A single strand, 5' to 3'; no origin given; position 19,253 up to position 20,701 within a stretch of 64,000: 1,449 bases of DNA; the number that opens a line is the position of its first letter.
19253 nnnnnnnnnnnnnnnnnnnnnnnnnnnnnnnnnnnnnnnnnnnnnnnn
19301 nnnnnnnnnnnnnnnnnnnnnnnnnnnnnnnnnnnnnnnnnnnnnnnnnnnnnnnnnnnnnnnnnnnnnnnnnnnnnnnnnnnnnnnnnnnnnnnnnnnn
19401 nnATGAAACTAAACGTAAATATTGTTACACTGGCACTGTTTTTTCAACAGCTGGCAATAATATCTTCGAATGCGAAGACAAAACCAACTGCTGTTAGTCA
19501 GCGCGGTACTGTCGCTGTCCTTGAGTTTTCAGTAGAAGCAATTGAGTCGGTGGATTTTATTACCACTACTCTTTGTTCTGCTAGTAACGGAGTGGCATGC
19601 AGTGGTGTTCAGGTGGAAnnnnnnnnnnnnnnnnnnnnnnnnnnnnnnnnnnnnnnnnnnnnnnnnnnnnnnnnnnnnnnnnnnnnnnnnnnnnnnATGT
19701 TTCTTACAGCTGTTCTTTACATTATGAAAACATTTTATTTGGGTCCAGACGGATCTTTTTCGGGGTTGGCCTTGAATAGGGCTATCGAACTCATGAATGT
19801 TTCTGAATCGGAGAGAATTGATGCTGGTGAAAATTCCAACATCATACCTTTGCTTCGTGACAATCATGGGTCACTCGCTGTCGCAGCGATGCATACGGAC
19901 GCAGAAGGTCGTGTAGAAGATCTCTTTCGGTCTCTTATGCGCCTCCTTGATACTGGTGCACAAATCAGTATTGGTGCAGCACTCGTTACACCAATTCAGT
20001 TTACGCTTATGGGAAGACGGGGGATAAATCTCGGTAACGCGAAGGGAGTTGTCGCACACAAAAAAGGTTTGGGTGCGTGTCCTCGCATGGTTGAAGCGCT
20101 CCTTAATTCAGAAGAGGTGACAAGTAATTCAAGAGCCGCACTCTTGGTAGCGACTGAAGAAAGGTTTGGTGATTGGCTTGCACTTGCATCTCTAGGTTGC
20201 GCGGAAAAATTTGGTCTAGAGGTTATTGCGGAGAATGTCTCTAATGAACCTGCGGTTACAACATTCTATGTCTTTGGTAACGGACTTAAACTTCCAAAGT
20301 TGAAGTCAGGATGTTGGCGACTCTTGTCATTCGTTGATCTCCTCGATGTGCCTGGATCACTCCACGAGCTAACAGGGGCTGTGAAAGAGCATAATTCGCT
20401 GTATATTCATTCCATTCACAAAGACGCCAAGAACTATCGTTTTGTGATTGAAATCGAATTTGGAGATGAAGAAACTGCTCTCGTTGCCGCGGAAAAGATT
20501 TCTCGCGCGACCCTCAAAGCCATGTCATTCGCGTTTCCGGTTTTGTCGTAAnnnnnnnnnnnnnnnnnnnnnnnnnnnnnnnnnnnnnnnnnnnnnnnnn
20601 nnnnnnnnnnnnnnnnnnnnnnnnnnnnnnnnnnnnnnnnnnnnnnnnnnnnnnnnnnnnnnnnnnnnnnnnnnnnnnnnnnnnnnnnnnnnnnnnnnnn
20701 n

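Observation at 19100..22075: GC-rich island carrying a prephenate-dehydratase-like gene (TRF motif reads TTF) and a putative circularly permuted ATP-grasp ligase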

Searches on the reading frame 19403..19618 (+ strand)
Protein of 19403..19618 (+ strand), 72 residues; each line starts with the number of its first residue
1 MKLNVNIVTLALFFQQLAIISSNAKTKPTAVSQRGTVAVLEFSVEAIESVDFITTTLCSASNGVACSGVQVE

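Call 86: search_protein_families(library=pfam, proteins=[window:19403-19618:+], max_evalue=0.01)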
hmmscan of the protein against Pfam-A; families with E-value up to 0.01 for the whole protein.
window:19403-19618:+ (72 aa): 0 families

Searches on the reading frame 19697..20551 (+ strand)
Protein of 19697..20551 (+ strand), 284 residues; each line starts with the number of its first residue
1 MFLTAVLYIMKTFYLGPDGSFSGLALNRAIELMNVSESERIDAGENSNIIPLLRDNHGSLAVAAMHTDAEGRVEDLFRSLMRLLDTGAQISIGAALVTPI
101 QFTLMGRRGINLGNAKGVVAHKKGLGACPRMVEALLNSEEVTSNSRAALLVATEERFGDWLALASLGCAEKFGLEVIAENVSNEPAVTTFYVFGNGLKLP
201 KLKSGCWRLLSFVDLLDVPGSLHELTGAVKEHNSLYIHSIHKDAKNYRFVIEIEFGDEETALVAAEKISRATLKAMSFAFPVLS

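Call 3: search_protein_families(library=pfam, proteins=[window:19697-20551:+], max_evalue=0.1)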
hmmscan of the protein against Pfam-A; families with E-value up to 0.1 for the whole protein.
window:19697-20551:+ (284 aa): 2 families
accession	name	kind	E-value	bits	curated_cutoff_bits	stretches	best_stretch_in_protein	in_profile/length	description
PF00800.23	PDT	-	2.3e-19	70.3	25.2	1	13-194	2-177/181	Prephenate dehydratase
PF22190.2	TTHA0829-like_ACT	-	0.0002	21.7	27.4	1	213-258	7-51/70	TTHA0829-like ACT domain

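Call 11: find_homologous_proteins(query=window:19697-20548:+)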
Query window:19697-20548:+ (284 aa): 1 proteins with E <= 0.001 among 6915 candidates.
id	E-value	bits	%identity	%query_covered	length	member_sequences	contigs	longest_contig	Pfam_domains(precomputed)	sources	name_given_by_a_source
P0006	3.6e-181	619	100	100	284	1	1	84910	PF00800.24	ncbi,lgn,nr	ncbi:MAG: prephenate dehydratase [Candidatus Taylorbacteria bacterium]|nr:prephenate dehydratase [Ca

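Call 19: search_solved_structures(query=window:19697-20548:+, max_evalue=1, show_alignments=4)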
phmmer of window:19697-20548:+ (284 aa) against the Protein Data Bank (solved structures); distinct sequences matched with E-value up to 1: 7.
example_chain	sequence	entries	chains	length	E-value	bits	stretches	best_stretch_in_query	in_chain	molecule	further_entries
3mwb_A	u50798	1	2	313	6.1e-12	48.9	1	13-226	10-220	Prephenate dehydratase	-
3luy_A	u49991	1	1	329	5.4e-06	29.4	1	10-175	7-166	Probable chorismate mutase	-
6vh5_A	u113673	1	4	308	1.5e-05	27.9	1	59-230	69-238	Prephenate dehydratase:Amino acid-binding ACT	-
4lub_A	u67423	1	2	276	7.9e-05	25.6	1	10-268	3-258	Putative prephenate dehydratase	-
7alz_A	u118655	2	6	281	0.00052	22.9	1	49-229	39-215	Prephenate dehydratase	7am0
2qmx_A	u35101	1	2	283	0.0047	19.8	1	92-193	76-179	Prephenate dehydratase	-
2qmw_A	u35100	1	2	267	0.049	16.4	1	10-225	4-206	Prephenate dehydratase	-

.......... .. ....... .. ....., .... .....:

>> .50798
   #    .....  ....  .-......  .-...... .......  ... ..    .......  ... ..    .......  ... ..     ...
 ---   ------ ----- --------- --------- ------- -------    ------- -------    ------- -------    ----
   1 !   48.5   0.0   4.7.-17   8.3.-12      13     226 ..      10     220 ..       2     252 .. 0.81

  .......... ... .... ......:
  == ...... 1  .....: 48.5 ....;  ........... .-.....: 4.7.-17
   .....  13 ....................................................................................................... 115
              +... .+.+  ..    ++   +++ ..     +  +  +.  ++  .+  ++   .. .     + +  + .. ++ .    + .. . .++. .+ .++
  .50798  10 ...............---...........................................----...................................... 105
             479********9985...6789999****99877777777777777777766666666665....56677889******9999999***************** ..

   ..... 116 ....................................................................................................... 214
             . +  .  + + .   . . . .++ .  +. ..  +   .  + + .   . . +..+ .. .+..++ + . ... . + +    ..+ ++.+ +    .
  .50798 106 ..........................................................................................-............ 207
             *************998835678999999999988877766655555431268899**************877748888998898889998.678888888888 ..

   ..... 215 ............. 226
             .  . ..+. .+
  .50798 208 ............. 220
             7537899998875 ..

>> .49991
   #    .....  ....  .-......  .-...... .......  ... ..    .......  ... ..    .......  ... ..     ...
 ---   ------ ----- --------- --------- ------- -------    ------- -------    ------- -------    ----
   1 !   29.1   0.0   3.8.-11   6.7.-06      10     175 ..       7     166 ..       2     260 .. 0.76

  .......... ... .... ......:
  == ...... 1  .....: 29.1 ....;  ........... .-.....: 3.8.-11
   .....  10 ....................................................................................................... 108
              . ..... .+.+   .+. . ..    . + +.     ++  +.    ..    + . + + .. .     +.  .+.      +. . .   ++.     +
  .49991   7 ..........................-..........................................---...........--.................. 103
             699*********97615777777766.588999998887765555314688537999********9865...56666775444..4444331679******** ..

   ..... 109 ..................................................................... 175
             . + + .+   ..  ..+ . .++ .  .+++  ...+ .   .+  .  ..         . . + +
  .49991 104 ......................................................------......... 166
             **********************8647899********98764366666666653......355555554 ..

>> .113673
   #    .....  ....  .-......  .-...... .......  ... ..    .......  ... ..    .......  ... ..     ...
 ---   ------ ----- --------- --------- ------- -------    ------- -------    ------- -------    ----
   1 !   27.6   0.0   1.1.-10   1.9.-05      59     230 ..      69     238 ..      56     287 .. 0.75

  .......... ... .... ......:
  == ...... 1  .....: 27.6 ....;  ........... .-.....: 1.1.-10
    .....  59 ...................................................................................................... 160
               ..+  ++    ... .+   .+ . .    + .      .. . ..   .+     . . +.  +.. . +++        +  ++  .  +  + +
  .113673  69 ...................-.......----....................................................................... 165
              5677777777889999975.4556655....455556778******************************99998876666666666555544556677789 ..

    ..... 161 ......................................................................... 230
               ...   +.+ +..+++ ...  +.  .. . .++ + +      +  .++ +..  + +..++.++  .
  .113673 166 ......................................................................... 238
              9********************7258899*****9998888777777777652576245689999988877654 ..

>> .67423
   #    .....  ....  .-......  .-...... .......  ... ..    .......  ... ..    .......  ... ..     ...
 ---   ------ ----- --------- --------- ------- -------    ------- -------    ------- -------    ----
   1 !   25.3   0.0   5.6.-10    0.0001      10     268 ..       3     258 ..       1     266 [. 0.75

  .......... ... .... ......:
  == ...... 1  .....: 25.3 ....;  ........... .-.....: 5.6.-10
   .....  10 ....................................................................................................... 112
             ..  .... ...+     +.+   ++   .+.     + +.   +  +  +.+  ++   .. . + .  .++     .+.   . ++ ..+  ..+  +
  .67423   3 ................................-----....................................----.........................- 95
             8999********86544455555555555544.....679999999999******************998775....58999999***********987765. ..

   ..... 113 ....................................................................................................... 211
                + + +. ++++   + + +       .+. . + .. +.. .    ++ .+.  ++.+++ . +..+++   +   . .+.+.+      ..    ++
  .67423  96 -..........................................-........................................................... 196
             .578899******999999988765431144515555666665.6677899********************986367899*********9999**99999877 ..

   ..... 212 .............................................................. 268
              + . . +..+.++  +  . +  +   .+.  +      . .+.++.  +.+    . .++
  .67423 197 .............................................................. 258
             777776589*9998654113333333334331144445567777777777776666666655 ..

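Call 20: search_protein_families(library=ncbifam, proteins=[window:19697-20548:+], max_evalue=0.1)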
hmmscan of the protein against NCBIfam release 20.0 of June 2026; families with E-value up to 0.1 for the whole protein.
window:19697-20548:+ (284 aa): 3 families
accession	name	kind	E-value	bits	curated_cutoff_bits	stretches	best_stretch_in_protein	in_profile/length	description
NF008865.0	PRK11898.1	equivalog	1.1e-19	70.7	219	1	10-260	2-254/284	prephenate dehydratase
NF008866.0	PRK11899.1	equivalog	4.3e-13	49.1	359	1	41-200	32-187/283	prephenate dehydratase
NF007910.0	PRK10622.1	equivalog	0.0039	16.1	577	1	13-191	107-280/386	bifunctional chorismate mutase/prephenate dehydratase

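Call 87: find_related_loci(query=window:19724-20548:+, collection=metagenome_contigs, flank=6000)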
Query window:19724-20548:+ (275 aa) in metagenome_contigs; peptide patterns used: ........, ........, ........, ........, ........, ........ (x = any residue, [..] = any of these).
77 stretches matched a pattern, but none encodes a relative of the query by tblastn (E <= 1e-3).
